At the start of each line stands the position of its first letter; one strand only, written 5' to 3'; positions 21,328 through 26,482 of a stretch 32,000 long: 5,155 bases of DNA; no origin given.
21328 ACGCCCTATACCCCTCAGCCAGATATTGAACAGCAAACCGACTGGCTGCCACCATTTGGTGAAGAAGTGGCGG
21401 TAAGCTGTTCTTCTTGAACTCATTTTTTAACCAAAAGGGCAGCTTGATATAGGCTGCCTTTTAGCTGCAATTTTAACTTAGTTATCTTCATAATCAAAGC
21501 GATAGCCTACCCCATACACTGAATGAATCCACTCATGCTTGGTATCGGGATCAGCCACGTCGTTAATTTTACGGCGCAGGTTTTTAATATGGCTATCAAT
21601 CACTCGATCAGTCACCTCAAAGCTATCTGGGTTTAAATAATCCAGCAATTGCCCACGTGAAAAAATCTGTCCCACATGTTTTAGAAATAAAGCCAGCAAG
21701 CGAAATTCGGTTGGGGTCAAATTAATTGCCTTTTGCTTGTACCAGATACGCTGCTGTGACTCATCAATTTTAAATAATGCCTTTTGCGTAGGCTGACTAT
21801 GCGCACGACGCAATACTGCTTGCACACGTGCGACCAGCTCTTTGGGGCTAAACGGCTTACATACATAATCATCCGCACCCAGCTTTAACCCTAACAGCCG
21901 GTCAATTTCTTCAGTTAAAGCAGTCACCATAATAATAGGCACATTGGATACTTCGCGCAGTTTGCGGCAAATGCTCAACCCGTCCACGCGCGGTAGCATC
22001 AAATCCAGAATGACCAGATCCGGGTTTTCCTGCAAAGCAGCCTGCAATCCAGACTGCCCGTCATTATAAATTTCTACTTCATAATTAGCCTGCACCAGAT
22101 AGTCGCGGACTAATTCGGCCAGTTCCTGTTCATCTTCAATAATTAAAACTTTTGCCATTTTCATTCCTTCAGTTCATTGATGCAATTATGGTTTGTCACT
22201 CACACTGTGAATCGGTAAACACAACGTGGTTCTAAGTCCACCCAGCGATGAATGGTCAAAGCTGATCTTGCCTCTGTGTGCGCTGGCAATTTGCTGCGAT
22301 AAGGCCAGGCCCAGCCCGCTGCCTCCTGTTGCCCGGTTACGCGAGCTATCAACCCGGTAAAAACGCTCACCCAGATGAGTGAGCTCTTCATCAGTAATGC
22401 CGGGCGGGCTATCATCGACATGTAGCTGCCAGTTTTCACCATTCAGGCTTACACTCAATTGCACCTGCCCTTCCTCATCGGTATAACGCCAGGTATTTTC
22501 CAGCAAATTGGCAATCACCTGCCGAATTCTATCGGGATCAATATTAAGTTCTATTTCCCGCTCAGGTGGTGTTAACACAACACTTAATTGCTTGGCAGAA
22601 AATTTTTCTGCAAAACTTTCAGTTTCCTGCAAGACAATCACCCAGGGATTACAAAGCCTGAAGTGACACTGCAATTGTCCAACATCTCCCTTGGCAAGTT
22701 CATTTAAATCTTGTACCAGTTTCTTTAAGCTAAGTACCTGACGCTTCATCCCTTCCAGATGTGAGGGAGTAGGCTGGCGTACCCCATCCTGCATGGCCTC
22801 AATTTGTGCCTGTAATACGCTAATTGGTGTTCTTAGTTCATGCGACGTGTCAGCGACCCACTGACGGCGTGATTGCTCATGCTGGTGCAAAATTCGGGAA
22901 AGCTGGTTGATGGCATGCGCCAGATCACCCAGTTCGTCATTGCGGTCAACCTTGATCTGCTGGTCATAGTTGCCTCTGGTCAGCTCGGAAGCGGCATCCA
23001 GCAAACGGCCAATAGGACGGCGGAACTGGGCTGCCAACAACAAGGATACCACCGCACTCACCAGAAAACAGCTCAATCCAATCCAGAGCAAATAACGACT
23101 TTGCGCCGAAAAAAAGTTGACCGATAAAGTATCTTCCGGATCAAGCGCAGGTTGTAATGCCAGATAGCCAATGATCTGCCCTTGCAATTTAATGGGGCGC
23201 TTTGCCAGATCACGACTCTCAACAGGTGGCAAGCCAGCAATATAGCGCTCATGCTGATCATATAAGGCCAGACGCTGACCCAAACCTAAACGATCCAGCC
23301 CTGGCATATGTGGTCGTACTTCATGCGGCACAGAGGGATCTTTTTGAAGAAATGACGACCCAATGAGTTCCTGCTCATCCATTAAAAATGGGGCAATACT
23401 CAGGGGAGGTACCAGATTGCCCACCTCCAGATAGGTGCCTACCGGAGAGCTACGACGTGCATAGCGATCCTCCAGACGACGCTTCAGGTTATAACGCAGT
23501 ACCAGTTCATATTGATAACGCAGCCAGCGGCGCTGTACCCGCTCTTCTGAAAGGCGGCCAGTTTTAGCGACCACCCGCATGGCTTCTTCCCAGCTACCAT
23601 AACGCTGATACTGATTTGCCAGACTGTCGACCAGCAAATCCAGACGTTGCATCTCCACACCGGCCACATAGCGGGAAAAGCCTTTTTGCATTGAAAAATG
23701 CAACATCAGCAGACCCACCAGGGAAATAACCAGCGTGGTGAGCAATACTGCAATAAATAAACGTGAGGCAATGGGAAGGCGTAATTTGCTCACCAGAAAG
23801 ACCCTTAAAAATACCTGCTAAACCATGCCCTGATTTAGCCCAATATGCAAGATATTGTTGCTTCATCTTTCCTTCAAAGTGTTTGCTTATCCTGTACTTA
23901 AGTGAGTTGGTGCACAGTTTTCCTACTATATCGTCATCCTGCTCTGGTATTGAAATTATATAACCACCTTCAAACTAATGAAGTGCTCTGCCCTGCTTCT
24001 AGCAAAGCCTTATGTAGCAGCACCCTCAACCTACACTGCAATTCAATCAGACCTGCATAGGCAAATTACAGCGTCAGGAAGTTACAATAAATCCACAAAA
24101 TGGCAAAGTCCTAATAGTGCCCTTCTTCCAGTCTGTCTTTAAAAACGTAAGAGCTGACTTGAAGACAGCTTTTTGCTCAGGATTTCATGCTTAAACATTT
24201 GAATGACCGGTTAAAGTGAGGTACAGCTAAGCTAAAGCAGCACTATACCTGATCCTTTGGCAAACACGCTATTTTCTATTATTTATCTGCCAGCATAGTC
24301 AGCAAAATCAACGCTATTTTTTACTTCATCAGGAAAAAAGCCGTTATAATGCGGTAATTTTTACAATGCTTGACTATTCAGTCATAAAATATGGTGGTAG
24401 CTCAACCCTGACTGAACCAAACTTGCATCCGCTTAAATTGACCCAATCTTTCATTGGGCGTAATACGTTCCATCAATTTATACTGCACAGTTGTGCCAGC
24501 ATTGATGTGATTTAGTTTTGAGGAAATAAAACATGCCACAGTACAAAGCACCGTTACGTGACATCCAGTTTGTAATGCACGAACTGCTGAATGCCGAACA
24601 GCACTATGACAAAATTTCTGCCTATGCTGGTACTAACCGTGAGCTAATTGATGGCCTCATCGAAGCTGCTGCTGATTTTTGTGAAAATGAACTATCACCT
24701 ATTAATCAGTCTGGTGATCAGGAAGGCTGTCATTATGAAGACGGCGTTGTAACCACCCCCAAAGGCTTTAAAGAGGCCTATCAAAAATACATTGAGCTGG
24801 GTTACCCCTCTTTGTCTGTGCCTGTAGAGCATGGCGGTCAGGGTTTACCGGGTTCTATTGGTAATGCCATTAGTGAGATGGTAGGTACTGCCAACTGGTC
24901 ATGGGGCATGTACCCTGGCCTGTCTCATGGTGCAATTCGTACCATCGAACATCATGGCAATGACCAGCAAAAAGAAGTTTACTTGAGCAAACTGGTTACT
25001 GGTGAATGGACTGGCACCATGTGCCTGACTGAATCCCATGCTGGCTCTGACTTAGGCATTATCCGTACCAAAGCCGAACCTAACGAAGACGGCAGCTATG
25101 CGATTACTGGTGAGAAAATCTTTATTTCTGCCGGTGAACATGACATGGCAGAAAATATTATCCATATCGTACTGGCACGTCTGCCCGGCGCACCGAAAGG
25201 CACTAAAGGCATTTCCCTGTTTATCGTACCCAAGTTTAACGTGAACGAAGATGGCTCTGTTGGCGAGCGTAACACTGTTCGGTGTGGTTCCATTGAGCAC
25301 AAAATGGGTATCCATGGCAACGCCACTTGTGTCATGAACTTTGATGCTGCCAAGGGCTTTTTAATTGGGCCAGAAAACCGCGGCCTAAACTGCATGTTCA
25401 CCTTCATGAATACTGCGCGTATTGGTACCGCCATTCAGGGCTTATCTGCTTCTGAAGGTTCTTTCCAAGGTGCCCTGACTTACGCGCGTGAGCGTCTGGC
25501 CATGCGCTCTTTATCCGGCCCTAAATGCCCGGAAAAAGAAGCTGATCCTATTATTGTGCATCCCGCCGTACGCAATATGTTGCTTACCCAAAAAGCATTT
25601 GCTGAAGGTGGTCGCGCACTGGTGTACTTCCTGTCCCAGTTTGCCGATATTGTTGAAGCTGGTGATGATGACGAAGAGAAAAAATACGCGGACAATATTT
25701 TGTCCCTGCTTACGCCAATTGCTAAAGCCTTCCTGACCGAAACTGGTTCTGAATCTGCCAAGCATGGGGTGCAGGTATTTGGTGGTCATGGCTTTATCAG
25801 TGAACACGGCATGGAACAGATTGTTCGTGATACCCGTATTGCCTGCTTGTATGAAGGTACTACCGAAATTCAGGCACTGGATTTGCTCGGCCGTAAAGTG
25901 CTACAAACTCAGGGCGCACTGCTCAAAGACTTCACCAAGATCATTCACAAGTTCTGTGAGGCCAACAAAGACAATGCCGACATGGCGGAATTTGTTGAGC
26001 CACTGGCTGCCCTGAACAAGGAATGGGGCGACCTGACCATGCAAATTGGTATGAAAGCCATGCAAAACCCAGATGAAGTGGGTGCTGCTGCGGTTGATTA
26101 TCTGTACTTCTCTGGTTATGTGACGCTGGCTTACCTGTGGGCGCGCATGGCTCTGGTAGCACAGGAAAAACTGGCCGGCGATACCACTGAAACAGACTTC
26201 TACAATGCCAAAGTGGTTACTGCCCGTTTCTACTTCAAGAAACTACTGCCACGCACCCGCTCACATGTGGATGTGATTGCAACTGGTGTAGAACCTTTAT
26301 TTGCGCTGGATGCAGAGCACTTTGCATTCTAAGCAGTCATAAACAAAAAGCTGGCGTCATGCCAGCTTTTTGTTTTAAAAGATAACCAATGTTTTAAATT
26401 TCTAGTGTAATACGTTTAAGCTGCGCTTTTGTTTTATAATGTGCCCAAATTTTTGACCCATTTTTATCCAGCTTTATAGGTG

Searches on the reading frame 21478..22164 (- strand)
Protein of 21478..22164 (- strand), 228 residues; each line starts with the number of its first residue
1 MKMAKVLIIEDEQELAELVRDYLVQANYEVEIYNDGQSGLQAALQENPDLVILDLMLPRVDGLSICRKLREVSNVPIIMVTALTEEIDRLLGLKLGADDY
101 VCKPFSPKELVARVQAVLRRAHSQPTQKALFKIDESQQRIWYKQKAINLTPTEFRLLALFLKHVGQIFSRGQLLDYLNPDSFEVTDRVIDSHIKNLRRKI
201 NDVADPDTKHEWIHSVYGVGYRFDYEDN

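Call 61: search_protein_families(library=padloc, proteins=[window:21478-22164:-], max_evalue=0.001)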
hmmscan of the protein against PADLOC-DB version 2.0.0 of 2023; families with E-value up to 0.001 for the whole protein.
window:21478-22164:- (228 aa): 3 families
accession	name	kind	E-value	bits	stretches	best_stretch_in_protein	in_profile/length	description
PDLC00405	SduA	-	9.3e-08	29.9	1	4-64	7-67/323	DUF4263 domain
PDLC04725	PDC-M60B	-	1.1e-06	26.6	1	1-61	1-63/158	-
PDLC04055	PD-T4-6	-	7.1e-05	19.7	1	4-122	366-487/496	-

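Call 62: search_protein_families(library=pfam, proteins=[window:21478-22164:-])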
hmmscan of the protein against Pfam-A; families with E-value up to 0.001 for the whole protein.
window:21478-22164:- (228 aa): 3 families
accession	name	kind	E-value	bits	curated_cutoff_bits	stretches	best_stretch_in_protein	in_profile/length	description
PF00072.30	Response_reg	-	1.7e-28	99.4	30.2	1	6-115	1-111/111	Response regulator receiver domain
PF00486.34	Trans_reg_C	-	3.3e-23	82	26.2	1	145-223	2-77/77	Transcriptional regulatory protein, C terminal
PF23198.2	PDE8A_N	-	0.00091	19.6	29.6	0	24-86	31-94/147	PDE8A-like, N-terminal domain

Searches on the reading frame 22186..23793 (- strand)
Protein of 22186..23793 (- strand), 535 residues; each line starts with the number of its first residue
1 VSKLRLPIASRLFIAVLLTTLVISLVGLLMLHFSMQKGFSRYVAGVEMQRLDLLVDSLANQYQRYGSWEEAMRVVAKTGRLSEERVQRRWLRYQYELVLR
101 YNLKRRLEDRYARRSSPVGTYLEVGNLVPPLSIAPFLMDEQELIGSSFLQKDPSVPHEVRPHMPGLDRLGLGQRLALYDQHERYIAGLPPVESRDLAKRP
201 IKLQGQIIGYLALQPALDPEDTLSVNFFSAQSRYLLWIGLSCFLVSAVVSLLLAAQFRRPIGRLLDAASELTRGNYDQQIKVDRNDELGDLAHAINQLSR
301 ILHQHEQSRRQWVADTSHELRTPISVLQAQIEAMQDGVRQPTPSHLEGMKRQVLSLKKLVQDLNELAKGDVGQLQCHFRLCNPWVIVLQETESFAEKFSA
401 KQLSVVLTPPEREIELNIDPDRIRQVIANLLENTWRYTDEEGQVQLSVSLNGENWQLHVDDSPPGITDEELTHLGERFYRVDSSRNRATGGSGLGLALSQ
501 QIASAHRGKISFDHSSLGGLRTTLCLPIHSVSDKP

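Call 62: search_protein_families(library=pfam, proteins=[window:22186-23793:-])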
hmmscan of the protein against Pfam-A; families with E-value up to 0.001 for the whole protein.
window:22186-23793:- (535 aa): 3 families
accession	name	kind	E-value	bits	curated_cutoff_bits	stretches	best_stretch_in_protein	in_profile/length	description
PF02518.31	HATPase_c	-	6.5e-23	81.7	26.4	1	419-528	2-109/111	Histidine kinase-, DNA gyrase B-, and HSP90-like ATPase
PF00672.30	HAMP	-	2.6e-14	53.7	25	1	252-303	1-52/53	HAMP domain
PF00512.31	HisKA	-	7.1e-13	48.8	26.9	1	308-370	1-64/66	His Kinase A (phospho-acceptor) domain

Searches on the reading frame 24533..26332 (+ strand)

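Call 62: search_protein_families(library=pfam, proteins=[window:24533-26332:+])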
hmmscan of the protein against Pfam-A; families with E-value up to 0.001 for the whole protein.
window:24533-26332:+ (599 aa): 5 families
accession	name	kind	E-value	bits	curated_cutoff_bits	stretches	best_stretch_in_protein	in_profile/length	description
PF12806.12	Acyl-CoA_dh_C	-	6.1e-39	133.4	30.3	1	467-593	1-124/124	Acetyl-CoA dehydrogenase C-terminal like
PF00441.29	Acyl-CoA_dh_1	-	1.1e-19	71.5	22.4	1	282-450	1-144/150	Acyl-CoA dehydrogenase, C-terminal domain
PF02770.24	Acyl-CoA_dh_M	-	5e-14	52.7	33.3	1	163-271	2-95/97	Acyl-CoA dehydrogenase, middle domain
PF02771.21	Acyl-CoA_dh_N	-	3.7e-13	50.3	22.9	1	42-158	7-113/113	Acyl-CoA dehydrogenase, N-terminal domain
PF22924.1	ACOX_C_alpha1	-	1.4e-06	28.6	27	1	334-446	42-159/169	Acyl-CoA oxidase, C-alpha1 domain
